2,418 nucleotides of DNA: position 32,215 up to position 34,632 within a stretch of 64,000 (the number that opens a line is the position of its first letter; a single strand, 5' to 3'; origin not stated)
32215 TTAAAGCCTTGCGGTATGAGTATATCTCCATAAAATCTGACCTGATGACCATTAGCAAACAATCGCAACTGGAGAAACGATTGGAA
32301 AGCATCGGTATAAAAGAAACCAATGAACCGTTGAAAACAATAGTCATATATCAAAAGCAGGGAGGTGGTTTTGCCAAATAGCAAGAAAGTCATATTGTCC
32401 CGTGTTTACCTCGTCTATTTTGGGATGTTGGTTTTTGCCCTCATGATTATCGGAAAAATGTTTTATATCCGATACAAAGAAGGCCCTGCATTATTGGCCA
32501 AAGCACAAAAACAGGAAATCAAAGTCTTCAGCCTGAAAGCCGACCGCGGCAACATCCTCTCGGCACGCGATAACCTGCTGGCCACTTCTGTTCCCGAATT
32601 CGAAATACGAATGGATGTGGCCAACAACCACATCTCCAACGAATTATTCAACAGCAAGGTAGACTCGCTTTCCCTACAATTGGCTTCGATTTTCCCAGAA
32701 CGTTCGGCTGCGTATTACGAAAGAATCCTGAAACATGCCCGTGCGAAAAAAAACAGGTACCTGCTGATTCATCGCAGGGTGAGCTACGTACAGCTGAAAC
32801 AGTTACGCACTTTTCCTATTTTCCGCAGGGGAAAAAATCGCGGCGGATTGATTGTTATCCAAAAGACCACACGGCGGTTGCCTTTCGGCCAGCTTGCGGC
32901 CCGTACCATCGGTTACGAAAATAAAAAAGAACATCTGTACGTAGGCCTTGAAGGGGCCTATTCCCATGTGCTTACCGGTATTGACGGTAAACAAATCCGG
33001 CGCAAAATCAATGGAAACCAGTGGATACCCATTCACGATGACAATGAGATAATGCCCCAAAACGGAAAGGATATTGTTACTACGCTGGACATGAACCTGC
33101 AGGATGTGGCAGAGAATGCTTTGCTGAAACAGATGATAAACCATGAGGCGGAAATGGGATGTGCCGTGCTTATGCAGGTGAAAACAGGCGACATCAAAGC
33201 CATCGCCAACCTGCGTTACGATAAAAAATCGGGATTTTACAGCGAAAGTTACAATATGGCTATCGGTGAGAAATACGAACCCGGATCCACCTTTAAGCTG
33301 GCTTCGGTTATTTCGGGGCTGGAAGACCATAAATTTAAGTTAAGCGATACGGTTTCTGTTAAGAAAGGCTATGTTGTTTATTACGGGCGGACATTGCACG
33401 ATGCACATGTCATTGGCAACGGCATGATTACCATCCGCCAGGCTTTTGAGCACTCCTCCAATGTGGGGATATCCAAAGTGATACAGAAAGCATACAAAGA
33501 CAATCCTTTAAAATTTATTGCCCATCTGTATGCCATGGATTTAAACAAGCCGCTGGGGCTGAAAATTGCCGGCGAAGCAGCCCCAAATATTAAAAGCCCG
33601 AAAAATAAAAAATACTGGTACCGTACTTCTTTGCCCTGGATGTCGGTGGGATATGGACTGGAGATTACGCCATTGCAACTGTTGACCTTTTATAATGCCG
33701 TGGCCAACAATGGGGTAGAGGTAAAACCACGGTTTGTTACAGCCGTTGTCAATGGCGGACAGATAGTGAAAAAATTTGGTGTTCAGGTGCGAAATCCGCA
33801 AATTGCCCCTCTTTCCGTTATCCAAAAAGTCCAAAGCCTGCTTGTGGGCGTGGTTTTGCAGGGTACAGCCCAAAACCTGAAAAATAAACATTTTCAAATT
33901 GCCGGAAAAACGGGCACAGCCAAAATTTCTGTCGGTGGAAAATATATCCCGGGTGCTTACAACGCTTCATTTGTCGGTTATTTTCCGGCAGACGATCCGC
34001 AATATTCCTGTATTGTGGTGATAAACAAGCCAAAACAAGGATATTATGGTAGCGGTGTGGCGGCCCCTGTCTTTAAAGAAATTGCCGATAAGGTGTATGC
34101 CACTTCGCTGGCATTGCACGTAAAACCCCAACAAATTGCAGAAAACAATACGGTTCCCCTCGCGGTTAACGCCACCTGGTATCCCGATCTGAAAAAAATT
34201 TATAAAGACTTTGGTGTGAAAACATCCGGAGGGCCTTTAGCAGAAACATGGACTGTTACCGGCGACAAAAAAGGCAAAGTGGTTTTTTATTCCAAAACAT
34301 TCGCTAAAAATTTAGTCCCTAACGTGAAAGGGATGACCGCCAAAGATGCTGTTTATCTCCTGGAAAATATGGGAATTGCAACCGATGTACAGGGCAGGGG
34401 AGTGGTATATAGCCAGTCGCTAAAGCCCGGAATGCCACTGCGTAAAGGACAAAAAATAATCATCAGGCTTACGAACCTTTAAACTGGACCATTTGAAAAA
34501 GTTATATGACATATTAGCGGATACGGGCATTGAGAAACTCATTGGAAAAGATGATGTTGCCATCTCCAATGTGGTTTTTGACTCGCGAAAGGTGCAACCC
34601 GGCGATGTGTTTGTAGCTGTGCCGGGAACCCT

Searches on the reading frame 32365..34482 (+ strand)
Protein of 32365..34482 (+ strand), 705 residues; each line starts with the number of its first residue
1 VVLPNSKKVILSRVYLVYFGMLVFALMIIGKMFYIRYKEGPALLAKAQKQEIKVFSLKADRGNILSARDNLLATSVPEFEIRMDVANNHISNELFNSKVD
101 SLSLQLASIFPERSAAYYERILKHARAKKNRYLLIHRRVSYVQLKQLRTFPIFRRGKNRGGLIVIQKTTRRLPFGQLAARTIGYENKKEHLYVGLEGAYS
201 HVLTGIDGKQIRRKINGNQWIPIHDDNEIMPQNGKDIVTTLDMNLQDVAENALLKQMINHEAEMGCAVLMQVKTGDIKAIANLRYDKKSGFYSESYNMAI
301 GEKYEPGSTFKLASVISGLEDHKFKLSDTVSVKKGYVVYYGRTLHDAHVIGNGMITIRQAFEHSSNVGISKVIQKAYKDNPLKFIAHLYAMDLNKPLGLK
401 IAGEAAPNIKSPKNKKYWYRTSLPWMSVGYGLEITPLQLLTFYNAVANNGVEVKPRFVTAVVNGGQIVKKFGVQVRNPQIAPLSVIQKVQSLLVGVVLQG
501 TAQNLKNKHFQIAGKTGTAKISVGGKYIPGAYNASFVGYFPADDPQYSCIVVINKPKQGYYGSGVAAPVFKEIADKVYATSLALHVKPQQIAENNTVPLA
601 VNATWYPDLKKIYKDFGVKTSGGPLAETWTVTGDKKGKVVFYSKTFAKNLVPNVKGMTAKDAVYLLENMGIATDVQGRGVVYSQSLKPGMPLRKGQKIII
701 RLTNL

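Call 59: search_protein_families(library=pfam, proteins=[window:32365-34482:+], max_evalue=0.00001)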
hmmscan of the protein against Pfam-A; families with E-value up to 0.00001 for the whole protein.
window:32365-34482:+ (705 aa): 3 families
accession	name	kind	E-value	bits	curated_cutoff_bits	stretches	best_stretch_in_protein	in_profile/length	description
PF00905.27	Transpeptidase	-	1.4e-56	192.3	22.1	1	265-574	1-298/299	Penicillin binding protein transpeptidase domain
PF03793.24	PASTA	-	1.8e-10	41.1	23.2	1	651-702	3-62/64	PASTA domain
PF03717.20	PBP_dimer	-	1.4e-09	39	24.4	1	58-211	3-166/180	Penicillin-binding Protein dimerisation domain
